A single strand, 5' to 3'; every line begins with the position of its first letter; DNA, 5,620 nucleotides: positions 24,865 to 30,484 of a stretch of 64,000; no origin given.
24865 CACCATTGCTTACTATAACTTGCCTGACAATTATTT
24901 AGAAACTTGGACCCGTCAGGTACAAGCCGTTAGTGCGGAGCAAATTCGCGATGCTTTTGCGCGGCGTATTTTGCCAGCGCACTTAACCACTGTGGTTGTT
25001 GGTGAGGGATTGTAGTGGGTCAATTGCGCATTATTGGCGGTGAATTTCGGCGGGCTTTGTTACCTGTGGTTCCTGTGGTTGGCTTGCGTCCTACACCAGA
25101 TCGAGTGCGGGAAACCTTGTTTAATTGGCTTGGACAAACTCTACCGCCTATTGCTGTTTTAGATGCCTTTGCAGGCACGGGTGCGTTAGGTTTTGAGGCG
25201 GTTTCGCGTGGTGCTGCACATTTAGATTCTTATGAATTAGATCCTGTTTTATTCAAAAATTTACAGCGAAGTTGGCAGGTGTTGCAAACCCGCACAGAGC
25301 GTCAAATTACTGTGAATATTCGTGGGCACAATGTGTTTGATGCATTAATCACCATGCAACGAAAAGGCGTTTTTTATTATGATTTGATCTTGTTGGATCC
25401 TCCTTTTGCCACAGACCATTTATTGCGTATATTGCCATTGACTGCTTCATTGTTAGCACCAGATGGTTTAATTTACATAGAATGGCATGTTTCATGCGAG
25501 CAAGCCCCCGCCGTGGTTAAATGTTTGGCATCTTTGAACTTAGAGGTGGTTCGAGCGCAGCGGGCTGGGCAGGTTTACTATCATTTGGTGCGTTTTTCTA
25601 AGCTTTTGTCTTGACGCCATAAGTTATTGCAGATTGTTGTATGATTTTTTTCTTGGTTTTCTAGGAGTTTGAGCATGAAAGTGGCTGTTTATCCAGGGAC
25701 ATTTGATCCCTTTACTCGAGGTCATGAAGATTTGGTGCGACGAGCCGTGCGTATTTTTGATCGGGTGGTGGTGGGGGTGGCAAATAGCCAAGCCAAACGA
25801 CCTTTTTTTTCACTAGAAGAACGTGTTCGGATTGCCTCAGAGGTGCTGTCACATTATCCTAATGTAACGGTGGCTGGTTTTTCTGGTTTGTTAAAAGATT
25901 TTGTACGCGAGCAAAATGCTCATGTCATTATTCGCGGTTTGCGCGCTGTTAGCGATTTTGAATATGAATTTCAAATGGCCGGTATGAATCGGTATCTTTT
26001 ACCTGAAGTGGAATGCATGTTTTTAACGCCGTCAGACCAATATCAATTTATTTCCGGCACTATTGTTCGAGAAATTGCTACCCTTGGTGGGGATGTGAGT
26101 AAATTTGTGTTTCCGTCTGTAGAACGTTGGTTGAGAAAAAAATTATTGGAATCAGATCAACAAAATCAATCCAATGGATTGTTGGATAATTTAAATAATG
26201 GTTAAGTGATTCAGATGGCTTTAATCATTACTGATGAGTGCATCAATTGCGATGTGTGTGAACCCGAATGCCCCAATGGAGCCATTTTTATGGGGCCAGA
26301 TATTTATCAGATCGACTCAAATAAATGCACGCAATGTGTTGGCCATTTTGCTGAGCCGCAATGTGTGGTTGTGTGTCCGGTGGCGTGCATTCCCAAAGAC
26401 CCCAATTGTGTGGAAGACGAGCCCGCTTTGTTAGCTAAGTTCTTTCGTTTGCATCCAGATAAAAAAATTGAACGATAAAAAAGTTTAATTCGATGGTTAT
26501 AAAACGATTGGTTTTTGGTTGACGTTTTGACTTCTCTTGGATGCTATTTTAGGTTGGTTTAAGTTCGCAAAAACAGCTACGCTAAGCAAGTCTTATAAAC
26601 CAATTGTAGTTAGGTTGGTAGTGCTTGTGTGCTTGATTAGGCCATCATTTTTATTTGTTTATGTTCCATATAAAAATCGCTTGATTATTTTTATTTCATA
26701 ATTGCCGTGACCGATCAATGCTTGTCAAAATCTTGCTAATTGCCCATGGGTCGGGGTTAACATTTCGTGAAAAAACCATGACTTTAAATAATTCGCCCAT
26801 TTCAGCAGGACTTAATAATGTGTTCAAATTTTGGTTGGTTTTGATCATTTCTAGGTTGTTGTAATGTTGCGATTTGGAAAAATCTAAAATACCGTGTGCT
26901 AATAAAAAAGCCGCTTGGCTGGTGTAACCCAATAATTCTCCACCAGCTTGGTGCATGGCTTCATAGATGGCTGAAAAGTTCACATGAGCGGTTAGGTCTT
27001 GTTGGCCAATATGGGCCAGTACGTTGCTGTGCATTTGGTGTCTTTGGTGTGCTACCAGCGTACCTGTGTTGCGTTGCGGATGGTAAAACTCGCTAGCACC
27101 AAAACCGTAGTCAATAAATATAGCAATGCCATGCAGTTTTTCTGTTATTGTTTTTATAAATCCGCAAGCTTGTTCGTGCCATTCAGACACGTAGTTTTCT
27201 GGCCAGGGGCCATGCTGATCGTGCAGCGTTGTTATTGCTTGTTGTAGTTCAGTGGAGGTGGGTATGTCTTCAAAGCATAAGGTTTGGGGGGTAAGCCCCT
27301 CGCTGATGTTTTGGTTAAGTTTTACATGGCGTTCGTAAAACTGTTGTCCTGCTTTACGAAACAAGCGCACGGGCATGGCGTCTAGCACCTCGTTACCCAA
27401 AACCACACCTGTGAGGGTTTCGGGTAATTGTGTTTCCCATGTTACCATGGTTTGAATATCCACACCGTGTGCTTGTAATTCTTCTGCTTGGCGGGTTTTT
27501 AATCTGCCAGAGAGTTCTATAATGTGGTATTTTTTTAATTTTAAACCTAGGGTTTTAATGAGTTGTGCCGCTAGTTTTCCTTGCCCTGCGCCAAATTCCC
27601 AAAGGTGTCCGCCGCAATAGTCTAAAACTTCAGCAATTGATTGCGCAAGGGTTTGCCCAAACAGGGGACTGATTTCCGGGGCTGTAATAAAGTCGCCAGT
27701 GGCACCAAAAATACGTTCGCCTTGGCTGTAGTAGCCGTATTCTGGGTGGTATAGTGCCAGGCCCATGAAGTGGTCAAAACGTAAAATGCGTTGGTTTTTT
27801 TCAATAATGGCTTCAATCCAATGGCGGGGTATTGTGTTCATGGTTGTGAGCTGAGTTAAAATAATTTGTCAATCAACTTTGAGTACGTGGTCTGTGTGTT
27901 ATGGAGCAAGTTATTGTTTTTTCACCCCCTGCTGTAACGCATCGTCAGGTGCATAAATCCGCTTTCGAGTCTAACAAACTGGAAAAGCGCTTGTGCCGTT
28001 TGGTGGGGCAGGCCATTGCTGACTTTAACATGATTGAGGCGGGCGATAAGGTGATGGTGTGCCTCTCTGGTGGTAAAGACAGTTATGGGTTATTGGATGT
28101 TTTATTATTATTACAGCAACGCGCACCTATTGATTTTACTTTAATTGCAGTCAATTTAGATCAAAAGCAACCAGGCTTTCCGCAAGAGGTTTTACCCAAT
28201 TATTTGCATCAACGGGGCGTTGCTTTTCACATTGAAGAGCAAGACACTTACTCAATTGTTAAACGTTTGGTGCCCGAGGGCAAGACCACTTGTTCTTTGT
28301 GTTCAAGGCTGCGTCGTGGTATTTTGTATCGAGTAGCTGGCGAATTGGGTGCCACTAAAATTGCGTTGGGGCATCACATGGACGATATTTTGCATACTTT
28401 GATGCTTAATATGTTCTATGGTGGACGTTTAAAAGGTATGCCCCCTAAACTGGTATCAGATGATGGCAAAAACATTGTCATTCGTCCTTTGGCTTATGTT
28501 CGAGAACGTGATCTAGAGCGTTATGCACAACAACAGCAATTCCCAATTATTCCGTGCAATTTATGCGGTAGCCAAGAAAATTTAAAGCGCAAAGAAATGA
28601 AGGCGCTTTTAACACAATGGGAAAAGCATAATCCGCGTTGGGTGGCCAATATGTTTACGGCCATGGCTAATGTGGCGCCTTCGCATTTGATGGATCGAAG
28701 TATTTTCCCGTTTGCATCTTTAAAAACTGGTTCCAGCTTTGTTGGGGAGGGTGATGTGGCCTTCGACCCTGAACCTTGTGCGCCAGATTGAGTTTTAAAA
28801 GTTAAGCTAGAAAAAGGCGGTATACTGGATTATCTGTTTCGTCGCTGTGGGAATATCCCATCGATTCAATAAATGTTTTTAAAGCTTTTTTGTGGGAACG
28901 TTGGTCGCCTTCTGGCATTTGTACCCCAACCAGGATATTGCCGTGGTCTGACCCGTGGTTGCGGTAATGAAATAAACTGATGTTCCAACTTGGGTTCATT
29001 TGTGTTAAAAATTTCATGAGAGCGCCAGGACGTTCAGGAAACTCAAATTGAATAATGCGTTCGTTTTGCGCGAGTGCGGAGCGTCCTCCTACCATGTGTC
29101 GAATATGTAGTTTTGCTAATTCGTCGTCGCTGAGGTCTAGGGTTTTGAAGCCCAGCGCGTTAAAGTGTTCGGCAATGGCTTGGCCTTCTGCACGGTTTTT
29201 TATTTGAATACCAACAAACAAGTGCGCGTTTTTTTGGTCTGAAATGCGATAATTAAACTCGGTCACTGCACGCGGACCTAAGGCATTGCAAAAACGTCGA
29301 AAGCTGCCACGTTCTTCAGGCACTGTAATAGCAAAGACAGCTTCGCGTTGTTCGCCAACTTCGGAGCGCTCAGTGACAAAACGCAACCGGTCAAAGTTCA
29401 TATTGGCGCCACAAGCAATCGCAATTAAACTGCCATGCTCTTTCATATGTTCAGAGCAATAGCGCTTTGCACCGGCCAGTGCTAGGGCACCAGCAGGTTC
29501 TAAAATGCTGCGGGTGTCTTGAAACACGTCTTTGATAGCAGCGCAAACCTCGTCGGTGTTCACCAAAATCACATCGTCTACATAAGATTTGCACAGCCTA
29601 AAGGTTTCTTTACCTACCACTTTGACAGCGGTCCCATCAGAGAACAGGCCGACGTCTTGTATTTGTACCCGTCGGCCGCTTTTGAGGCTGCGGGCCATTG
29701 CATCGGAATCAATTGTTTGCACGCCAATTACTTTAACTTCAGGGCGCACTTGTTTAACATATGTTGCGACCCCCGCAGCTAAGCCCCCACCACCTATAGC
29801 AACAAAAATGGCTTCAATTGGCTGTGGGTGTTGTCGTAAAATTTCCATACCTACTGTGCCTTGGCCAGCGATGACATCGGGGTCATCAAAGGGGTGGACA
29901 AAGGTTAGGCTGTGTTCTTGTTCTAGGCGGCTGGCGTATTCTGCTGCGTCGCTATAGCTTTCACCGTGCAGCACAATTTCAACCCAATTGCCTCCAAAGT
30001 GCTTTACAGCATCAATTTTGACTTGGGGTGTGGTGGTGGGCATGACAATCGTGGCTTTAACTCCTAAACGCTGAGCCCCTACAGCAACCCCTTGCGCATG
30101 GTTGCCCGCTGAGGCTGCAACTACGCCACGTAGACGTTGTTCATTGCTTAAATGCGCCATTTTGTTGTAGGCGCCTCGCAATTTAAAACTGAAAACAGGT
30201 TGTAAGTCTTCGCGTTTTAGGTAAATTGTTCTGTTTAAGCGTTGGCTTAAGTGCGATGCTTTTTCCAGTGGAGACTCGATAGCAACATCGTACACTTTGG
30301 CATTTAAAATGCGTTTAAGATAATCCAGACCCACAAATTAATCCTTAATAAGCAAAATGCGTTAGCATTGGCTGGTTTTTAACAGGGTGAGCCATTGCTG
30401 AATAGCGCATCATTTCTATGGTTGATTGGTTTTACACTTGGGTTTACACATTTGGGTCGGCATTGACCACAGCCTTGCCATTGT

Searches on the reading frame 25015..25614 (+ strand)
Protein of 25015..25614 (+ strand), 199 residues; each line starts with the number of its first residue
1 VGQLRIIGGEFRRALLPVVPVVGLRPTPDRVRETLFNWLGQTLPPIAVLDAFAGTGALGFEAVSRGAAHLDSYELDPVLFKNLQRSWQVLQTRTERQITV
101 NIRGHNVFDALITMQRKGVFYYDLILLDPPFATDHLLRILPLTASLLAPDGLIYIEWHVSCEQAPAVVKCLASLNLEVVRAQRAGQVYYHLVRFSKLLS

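Call 34: search_protein_families(library=pfam, proteins=[window:25015-25614:+], max_evalue=0.0001)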
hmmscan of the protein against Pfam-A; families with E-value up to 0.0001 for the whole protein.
window:25015-25614:+ (199 aa): 1 family
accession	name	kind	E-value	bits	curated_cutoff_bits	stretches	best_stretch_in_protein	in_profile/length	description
PF03602.21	Cons_hypoth95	-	4.9e-36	124.5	24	1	4-192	1-181/182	Conserved hypothetical protein 95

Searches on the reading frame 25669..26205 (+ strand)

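Call 34: search_protein_families(library=pfam, proteins=[window:25669-26205:+], max_evalue=0.0001)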
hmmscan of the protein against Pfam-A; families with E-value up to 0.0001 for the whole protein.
window:25669-26205:+ (178 aa): 1 family
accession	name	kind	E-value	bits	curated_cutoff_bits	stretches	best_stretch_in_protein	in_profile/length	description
PF01467.32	CTP_transf_like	-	2.1e-26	93.2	21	1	7-135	1-132/133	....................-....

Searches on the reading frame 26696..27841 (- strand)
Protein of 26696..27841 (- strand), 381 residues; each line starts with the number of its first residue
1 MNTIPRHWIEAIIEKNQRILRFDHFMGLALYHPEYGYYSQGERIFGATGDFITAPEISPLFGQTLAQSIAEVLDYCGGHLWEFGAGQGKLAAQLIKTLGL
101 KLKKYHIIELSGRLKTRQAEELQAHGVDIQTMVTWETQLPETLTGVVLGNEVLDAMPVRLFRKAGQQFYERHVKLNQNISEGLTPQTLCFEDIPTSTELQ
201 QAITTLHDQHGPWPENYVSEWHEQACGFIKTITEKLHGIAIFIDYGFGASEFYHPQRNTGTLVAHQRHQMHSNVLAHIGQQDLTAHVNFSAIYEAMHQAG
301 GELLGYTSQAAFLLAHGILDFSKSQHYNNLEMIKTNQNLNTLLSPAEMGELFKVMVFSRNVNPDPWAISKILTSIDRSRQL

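Call 34: search_protein_families(library=pfam, proteins=[window:26696-27841:-], max_evalue=0.0001)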
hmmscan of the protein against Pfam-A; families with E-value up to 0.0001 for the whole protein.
window:26696-27841:- (381 aa): 1 family
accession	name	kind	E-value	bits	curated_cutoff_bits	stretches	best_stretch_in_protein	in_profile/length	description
PF02636.23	Methyltransf_28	-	3.2e-52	177.9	23.3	1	65-306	2-248/249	Putative S-adenosyl-L-methionine-dependent methyltransferase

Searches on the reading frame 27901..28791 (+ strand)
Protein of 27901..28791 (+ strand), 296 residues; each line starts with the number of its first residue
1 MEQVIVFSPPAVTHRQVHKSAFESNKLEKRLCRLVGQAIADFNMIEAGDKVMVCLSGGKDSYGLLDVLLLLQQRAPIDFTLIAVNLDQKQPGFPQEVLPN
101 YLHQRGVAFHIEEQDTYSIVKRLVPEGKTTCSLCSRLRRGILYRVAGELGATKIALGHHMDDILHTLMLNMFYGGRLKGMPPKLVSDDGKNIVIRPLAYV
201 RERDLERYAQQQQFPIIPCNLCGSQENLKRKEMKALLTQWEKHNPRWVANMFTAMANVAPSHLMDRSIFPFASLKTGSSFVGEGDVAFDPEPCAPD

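Call 34: search_protein_families(library=pfam, proteins=[window:27901-28791:+], max_evalue=0.0001)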
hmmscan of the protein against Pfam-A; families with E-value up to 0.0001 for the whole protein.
window:27901-28791:+ (296 aa): 1 family
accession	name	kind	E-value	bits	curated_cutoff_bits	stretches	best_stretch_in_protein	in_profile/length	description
PF01171.26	ATP_bind_3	-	1.7e-14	54.4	27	1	50-214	1-161/182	PP-loop family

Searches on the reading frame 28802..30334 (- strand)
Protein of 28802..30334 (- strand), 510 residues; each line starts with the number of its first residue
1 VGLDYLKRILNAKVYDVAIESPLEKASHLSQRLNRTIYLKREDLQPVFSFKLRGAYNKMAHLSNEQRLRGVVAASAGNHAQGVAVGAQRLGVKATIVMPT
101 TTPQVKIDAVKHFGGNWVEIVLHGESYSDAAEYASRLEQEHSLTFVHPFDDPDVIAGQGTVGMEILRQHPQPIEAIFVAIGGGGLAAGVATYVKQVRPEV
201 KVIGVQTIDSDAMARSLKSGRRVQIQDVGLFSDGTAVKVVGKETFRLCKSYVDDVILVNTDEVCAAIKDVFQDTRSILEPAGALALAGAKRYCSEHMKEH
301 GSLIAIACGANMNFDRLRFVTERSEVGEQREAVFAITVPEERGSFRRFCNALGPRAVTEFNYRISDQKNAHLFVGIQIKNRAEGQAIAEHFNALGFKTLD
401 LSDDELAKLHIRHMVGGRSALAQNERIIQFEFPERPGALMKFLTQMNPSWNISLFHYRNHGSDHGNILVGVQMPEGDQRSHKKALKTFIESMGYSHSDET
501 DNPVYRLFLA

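Call 34: search_protein_families(library=pfam, proteins=[window:28802-30334:-], max_evalue=0.0001)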
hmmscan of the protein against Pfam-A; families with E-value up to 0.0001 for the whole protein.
window:28802-30334:- (510 aa): 2 families
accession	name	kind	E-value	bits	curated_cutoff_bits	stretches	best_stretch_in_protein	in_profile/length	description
PF00291.31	PALP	-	1.4e-80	271.2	35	1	20-309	7-295/295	Pyridoxal-phosphate dependent enzyme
PF00585.24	Thr_dehydrat_C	-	6.2e-50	167.4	27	2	418-509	3-91/91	C-terminal regulatory domain of Threonine dehydratase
